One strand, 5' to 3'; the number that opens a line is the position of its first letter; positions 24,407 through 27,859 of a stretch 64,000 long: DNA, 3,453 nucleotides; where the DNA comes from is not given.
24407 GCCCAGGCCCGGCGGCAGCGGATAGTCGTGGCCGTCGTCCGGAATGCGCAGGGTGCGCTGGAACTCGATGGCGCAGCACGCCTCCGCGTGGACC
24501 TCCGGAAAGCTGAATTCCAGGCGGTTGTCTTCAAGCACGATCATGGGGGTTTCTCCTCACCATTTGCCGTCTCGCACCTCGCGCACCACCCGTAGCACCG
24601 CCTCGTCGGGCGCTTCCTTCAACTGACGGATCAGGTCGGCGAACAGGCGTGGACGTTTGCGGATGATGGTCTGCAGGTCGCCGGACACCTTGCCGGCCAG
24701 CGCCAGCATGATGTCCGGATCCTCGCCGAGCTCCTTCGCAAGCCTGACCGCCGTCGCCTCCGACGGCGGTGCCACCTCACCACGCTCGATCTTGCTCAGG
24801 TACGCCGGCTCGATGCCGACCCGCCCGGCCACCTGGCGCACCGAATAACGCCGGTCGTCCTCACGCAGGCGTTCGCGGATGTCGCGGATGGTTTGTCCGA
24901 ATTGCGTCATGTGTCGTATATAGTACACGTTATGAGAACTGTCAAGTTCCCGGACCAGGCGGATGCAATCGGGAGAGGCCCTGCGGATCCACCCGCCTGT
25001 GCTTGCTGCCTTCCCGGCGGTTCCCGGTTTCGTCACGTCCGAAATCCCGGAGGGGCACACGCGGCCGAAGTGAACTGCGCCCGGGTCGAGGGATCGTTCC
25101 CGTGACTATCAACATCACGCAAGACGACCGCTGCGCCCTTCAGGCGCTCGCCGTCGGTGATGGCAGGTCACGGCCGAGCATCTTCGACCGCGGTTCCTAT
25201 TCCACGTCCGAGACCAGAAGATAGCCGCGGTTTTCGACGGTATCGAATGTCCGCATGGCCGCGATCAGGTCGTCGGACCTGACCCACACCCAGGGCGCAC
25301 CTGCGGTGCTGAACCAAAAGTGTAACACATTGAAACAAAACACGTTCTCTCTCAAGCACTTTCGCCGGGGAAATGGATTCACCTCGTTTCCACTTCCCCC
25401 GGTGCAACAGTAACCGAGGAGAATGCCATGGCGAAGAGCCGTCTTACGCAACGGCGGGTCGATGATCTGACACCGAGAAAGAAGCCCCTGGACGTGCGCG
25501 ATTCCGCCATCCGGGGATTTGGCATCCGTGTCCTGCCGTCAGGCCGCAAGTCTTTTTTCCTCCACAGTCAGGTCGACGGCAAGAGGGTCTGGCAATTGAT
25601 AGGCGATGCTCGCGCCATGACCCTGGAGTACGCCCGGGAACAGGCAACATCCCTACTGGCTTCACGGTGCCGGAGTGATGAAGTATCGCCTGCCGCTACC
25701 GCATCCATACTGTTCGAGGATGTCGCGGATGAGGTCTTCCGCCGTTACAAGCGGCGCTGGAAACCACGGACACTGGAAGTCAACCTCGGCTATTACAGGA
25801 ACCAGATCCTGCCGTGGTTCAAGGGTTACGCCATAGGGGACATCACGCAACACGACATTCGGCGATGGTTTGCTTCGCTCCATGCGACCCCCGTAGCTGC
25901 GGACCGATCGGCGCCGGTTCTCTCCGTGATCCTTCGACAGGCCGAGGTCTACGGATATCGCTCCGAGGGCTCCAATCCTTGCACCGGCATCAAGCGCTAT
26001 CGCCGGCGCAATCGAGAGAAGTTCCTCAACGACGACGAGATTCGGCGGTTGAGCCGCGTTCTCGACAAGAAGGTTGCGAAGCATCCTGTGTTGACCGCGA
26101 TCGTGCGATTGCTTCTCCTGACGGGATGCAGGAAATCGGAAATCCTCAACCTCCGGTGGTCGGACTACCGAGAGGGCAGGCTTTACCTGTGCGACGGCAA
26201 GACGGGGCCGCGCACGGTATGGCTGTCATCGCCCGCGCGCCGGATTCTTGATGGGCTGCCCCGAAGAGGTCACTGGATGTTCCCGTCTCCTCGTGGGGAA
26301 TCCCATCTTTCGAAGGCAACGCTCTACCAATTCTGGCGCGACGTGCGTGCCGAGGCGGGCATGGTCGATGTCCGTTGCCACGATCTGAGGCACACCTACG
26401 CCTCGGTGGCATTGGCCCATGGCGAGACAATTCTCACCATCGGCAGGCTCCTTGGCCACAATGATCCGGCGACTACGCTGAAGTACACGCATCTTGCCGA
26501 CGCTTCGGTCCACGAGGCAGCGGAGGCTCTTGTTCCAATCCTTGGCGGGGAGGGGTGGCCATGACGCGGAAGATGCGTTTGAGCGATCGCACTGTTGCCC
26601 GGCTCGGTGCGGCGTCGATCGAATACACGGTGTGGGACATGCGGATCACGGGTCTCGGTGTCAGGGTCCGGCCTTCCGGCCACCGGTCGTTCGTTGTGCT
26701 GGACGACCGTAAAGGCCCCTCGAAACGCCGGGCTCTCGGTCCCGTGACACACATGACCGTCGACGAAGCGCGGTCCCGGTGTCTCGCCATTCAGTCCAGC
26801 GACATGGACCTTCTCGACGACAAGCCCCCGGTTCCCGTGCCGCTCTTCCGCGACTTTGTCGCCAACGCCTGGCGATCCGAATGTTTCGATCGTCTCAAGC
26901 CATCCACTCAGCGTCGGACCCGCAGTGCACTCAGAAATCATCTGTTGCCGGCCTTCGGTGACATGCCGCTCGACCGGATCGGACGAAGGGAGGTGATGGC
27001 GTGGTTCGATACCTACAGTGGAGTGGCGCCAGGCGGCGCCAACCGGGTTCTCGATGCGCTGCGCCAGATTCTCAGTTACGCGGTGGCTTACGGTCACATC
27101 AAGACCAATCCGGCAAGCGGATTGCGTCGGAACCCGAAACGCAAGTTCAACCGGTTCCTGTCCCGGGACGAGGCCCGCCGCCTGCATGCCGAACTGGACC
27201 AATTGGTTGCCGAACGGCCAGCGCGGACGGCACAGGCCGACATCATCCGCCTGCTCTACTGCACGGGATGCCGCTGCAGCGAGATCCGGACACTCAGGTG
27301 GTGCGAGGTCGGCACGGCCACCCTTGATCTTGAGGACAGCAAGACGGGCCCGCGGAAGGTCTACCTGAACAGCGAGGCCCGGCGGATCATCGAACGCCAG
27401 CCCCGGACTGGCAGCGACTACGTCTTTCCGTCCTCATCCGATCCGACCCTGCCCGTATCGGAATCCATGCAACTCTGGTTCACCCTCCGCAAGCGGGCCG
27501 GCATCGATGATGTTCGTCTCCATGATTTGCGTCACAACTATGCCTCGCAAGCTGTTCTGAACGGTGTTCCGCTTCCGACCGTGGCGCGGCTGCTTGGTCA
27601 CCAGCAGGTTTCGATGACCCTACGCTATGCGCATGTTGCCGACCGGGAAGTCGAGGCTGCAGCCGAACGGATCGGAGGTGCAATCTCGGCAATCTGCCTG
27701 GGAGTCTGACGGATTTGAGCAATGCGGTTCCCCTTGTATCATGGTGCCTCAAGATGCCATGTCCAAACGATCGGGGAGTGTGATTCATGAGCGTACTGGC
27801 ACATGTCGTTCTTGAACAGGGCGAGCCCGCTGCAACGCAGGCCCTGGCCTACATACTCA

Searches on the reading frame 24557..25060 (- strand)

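Call 4: search_protein_families(library=pfam, proteins=[window:24557-25060:-], max_evalue=0.1)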
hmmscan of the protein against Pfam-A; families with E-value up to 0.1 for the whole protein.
window:24557-25060:- (167 aa): 6 families
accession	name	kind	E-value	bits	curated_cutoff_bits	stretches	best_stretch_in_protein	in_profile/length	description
PF13560.12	HTH_31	-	1.8e-11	44.6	27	1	53-117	1-60/64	Helix-turn-helix domain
PF01381.28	HTH_3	-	3.3e-09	37.1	23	1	64-116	3-53/55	Helix-turn-helix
PF12844.13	HTH_19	-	4.2e-06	27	30.2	1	70-123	11-63/64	Helix-turn-helix domain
PF13443.12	HTH_26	-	0.006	17.2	22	1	69-115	8-54/63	Cro/C1-type HTH DNA-binding domain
PF13413.12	HTH_25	-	0.006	16.8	24.6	1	69-102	8-41/62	Helix-turn-helix domain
PF13744.12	HTH_37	-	0.015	15.5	27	1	68-118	28-78/80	Helix-turn-helix domain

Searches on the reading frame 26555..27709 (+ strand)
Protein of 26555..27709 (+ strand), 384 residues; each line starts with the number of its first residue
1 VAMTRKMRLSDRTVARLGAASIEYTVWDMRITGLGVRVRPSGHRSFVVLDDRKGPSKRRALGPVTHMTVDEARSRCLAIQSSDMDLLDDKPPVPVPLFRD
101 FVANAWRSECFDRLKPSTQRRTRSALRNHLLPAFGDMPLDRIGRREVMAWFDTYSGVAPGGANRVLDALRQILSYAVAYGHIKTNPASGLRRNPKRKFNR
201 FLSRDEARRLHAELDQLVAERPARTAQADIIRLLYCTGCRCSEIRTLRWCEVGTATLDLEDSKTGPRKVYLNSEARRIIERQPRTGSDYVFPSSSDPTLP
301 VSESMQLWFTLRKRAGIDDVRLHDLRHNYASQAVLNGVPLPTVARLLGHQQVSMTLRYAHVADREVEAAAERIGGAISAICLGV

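Call 4: search_protein_families(library=pfam, proteins=[window:26555-27709:+], max_evalue=0.1)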
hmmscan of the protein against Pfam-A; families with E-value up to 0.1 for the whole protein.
window:26555-27709:+ (384 aa): 4 families
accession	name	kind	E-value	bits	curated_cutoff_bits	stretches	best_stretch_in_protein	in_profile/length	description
PF00589.27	Phage_integrase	-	9.5e-24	84.5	27.1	1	201-363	2-170/172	Phage integrase family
PF22022.2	Phage_int_M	-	1.3e-12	48.2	27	1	102-192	4-95/96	Phage integrase central domain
PF14659.12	Phage_int_SAM_3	-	5.3e-09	36.6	22.6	1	104-151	7-54/58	Phage integrase, N-terminal SAM-like domain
PF13356.12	Arm-DNA-bind_3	-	0.0001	22.8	27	1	25-78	16-65/83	Arm DNA-binding domain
